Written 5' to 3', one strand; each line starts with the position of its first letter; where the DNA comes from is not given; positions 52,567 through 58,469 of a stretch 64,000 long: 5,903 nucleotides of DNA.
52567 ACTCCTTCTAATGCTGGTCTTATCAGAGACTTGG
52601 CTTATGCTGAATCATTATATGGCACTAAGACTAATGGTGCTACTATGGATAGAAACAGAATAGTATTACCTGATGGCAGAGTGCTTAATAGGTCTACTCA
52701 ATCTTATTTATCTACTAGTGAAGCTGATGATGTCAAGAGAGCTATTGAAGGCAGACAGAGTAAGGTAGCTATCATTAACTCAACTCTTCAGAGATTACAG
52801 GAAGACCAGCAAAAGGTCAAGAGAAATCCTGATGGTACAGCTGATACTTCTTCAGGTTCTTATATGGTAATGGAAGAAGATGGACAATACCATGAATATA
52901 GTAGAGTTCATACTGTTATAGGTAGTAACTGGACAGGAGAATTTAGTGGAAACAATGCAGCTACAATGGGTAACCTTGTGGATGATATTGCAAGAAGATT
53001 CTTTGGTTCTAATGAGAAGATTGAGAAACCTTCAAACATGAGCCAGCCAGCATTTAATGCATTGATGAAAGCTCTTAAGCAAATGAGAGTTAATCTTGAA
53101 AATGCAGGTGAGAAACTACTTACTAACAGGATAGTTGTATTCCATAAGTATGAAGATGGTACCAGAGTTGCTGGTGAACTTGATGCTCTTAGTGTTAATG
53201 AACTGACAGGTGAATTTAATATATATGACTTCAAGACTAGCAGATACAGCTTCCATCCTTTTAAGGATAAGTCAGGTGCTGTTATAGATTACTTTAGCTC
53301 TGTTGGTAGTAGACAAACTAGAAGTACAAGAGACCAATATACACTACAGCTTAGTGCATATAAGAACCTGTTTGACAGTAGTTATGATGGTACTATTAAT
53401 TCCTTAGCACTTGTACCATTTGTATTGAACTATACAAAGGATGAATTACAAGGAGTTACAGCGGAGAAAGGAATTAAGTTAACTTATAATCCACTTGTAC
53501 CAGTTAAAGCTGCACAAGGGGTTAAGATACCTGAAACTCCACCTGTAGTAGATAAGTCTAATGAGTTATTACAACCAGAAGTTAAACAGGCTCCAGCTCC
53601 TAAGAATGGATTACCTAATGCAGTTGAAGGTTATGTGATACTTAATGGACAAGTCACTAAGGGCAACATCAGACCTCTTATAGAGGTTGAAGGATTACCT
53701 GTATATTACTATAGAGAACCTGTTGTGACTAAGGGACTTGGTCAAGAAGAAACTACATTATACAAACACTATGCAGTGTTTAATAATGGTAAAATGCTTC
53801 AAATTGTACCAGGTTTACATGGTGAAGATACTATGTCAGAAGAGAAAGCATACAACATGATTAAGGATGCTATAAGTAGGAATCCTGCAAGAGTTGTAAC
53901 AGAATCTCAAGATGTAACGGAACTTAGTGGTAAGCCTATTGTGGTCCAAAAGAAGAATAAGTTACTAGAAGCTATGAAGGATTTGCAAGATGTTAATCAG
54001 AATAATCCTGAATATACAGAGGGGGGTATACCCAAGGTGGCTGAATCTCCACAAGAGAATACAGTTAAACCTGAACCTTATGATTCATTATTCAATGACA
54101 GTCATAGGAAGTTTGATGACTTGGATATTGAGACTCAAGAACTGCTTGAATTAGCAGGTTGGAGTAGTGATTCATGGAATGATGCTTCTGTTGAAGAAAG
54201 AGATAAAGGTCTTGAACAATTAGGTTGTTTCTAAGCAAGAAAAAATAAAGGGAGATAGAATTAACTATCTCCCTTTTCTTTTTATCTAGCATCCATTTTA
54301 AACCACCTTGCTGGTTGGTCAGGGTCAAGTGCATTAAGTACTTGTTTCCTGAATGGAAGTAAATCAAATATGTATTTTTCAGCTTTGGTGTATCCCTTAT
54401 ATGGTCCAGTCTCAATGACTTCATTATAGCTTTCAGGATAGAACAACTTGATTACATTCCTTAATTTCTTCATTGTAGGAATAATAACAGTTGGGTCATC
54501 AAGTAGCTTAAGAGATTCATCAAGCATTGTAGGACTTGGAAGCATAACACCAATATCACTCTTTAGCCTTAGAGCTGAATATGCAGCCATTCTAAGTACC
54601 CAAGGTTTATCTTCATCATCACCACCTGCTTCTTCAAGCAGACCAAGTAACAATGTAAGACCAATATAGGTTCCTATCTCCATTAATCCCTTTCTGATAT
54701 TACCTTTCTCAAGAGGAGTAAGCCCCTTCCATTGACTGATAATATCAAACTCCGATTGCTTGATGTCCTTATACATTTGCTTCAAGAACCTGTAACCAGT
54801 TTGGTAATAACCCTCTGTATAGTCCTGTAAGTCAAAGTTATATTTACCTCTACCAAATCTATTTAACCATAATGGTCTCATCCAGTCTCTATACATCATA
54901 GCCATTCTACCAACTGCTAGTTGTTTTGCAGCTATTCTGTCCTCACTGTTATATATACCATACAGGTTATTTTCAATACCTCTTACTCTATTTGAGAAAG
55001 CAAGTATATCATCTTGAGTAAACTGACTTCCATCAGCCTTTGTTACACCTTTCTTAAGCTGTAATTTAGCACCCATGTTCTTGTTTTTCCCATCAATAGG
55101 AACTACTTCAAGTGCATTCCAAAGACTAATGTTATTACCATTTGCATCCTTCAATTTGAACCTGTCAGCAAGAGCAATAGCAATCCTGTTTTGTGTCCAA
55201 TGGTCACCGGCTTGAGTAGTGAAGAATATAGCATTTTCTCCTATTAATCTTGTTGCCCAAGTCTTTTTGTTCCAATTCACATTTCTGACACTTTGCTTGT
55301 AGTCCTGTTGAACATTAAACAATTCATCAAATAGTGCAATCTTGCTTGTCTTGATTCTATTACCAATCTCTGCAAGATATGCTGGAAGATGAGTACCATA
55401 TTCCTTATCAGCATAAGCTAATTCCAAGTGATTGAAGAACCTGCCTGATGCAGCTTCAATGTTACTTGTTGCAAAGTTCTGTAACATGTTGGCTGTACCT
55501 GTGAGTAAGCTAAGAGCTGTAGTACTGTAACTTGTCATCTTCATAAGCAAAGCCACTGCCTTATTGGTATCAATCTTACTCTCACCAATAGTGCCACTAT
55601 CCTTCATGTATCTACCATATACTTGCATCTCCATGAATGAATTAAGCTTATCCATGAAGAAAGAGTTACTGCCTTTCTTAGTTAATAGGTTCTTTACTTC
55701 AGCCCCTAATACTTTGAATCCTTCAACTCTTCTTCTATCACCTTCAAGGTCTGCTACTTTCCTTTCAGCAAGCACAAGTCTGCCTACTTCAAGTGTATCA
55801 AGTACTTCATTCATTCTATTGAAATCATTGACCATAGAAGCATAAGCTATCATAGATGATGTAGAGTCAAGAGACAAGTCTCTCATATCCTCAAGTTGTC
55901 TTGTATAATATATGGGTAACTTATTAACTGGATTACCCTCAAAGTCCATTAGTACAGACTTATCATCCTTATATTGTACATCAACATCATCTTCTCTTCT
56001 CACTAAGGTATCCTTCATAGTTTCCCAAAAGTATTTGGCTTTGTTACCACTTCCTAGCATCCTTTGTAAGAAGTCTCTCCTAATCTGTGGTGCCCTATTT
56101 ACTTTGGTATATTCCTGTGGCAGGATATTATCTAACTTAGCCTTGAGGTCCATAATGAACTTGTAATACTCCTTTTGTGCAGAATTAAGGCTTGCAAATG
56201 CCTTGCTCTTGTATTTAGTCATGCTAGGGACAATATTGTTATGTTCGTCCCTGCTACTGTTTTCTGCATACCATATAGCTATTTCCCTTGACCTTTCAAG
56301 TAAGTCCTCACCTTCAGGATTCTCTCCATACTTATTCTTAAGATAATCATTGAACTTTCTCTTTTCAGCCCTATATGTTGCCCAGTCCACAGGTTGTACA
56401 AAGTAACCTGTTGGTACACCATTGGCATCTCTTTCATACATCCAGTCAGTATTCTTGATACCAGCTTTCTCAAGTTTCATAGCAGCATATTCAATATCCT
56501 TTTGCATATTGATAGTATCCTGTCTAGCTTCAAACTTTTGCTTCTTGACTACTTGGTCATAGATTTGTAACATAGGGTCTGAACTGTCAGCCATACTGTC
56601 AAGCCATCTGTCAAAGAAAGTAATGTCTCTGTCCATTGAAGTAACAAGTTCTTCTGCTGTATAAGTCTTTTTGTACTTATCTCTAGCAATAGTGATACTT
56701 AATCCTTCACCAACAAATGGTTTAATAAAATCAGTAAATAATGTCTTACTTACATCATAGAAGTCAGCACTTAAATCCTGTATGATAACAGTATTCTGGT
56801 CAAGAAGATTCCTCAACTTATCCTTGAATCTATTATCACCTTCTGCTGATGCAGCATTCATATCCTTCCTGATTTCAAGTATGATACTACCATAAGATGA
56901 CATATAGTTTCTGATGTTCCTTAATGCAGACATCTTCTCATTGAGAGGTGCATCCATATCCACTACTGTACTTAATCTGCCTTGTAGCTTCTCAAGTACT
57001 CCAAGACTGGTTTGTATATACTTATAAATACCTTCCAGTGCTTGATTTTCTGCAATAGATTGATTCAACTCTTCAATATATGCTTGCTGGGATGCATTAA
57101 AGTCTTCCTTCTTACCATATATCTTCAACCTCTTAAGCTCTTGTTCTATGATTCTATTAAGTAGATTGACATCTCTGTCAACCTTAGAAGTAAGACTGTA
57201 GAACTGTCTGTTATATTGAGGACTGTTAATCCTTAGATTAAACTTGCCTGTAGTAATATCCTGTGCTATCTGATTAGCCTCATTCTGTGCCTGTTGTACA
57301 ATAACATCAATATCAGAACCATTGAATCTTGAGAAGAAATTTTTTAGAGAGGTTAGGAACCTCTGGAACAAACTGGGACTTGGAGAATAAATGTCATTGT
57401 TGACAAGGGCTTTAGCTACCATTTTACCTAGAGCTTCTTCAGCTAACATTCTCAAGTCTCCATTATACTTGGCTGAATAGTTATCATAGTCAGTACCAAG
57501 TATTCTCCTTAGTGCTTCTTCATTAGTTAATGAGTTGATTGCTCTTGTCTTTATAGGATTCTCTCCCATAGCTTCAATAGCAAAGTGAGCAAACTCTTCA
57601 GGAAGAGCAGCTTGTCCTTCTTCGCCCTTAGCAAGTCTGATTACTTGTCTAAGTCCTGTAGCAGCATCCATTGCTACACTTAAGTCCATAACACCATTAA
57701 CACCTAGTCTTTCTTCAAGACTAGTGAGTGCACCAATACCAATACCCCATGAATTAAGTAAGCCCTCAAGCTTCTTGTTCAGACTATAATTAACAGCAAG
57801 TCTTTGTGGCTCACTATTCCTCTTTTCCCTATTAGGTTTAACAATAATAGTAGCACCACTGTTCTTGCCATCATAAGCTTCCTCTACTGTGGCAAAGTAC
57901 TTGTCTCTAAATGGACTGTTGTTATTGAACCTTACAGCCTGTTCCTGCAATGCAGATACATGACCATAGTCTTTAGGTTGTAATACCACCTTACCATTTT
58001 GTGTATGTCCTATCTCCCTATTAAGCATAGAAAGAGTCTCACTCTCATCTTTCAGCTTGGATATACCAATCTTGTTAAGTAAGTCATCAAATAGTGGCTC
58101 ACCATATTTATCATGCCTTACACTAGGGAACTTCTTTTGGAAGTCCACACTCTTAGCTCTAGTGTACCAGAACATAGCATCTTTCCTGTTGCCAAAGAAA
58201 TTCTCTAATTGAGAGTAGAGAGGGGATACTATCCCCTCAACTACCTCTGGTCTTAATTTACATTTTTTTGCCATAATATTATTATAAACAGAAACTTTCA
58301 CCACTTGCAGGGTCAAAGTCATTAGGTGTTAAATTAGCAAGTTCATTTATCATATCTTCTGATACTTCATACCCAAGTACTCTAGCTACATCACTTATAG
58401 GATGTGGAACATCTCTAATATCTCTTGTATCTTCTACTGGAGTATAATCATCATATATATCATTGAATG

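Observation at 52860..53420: Canonical PD-(D/E)xK (RecB/Cas4-type) nuclease domain buried in a 2000-aa putative ejected protein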

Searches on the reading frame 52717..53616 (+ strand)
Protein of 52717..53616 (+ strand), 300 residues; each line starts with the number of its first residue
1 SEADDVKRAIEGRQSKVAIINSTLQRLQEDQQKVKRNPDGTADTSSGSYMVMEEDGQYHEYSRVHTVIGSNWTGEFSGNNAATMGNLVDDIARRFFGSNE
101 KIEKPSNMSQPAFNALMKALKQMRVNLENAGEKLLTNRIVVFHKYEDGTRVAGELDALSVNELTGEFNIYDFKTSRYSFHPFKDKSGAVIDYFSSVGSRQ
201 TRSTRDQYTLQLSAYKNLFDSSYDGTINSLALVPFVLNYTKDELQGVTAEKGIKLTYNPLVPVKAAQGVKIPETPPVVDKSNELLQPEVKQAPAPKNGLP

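Call 6: search_protein_families(library=pfam, proteins=[window:52717-53616:+], max_evalue=10)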
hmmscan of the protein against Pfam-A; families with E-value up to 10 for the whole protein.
window:52717-53616:+ (300 aa): 1 family
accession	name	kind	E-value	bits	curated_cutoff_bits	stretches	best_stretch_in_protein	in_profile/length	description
PF12705.13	PDDEXK_1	-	0.0075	16.7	22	1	81-183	34-154/247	PD-(D/E)XK nuclease superfamily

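Call 7: search_protein_families(library=phrogs, proteins=[window:52717-53616:+], max_evalue=0.01)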
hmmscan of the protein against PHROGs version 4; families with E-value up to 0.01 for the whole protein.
window:52717-53616:+ (300 aa): 1 family
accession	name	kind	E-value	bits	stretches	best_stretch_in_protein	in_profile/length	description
phrog_298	-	DNA, RNA and nucleotide metabolism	8.9e-08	32.8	1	79-231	103-223/293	exonuclease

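Call 26: find_homologous_proteins(query=window:52762-53526:+, max_evalue=0.001)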
Query window:52762-53526:+ (255 aa): 3 proteins with E <= 0.001 among 494 candidates.
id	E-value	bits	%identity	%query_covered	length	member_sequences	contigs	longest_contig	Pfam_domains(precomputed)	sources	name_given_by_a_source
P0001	1.4e-57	213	47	95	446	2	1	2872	-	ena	-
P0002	5.4e-47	178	47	82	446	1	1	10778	-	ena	-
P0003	8.8e-27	112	46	59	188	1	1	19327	-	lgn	-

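Call 37: predict_structure(protein=window:52762-53526:+)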
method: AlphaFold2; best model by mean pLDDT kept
length: 255 residues; sequences in the alignment: 1
mean_pLDDT: 32.6   pTM: 0.19
mean pLDDT of the five models: 32.6, 32.5, 32.0, 31.3, 31.3
residues with pLDDT >= 90: 0; 70-90: 0; 50-70: 0; < 50: 255
segments of 3 or more residues with pLDDT < 50: 1-255
pLDDT, mean of each block of 10 residues (from residue 1): 29 41 41 38 35 26 33 40 37 41 41 31 29 29 26 27 30 30 27 30 32 30 34 33 30 26
secondary structure, 60 per line:
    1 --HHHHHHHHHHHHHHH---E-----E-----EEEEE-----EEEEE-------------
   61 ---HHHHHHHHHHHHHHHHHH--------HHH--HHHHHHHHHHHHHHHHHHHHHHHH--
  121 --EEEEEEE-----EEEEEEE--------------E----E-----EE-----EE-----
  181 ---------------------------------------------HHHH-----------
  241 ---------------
elements in order: H3-17 E33-37 E43-47 H64-81 H95-118 E123-129 E135-141 H226-229

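Call 38: search_protein_representatives(protein=window:52762-53526:+)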
Query: 255 residues. Proteins with E-value up to 0.001 (for the whole library): 257; up to 1e-10: 140; up to 1e-30: 74. The best 150 are listed.
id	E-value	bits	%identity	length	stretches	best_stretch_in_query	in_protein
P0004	3.5e-162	553.6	98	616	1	1-255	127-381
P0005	2.0e-156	534.7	96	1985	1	1-255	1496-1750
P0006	3.7e-74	265.5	58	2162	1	5-244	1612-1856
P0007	3.0e-67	242.9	46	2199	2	8-242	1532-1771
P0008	8.3e-64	231.6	53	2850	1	13-249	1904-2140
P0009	1.4e-62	227.6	51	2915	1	16-249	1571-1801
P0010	4.5e-61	222.7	48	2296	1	13-246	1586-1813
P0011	8.3e-59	215.3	51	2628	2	70-252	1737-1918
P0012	1.4e-58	214.5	50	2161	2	65-251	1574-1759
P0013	5.3e-58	212.7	48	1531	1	9-249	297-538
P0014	6.5e-58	212.4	48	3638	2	46-252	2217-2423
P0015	1.0e-57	211.7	49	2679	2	63-251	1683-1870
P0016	7.4e-57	208.9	50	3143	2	65-250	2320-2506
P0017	9.9e-57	208.5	50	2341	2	58-249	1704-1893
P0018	1.9e-56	207.5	49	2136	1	14-244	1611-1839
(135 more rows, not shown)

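Call 72: search_protein_families(library=pfam, alignment_id=A3, max_evalue=0.001)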
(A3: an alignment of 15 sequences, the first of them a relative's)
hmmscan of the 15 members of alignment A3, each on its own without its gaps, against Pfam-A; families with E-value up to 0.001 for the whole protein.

A. member 1, P0009 (2915 aa): 0 families

B. families by the number of members that match (of 15 scanned): 6 families
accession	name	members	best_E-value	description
PF18760.7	ART-PolyVal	5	1.6e-24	ADP-Ribosyltransferase in polyvalent proteins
PF12705.13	PDDEXK_1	3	1.6e-05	PD-(D/E)XK nuclease superfamily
PF13671.12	AAA_33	1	5.2e-16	AAA domain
PF18838.6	LPD23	1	1.4e-06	Large polyvalent protein associated domain 23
PF12694.12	cpYpsA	1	2.5e-06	Circularly permutated YpsA SLOG family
PF10263.15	SprT-like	1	0.0005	SprT-like family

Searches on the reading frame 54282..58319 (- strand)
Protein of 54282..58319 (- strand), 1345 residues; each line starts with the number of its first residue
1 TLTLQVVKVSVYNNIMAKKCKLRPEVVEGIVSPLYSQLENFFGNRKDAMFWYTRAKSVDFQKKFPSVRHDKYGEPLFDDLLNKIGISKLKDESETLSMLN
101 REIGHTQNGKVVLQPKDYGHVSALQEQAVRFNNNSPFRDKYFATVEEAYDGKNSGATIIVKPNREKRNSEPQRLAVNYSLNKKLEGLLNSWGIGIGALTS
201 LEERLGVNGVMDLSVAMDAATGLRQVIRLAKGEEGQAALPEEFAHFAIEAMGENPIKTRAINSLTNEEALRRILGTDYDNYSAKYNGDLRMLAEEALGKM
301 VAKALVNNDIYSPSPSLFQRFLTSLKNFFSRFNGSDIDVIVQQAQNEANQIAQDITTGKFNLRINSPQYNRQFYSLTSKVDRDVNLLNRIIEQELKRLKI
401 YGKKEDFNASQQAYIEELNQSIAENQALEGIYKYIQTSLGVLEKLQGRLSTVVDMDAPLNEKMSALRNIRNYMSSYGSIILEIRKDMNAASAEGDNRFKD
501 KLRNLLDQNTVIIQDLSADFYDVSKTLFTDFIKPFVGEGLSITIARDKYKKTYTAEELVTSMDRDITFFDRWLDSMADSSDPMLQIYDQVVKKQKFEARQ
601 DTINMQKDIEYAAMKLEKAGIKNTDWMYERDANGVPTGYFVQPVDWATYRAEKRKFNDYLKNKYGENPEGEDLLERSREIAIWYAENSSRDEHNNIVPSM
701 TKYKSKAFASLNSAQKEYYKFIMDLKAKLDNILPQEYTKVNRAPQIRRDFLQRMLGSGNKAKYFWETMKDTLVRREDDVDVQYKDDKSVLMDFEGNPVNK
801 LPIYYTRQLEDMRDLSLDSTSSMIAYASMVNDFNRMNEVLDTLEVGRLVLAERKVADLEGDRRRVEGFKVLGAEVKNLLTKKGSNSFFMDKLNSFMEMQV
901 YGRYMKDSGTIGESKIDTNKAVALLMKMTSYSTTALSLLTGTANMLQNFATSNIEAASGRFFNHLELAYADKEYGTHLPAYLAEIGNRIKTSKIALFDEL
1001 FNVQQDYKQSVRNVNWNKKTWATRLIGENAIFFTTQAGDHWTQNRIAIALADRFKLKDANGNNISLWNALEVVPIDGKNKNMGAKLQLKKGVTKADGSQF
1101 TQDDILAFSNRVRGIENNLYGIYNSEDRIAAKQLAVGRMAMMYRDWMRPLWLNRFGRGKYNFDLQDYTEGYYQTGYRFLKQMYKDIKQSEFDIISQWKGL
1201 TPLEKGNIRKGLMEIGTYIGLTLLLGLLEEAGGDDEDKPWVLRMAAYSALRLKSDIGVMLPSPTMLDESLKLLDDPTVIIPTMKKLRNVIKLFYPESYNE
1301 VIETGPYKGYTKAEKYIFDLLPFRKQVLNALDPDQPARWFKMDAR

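Call 13: search_protein_families(library=phrogs, proteins=[window:54282-58319:-], max_evalue=0.001)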
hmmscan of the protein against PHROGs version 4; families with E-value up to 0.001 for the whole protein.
window:54282-58319:- (1345 aa): 0 families

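Call 49: search_protein_families(library=pfam, proteins=[window:54282-58319:-], max_evalue=0.01)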
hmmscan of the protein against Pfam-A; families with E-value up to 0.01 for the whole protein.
window:54282-58319:- (1345 aa): 0 families
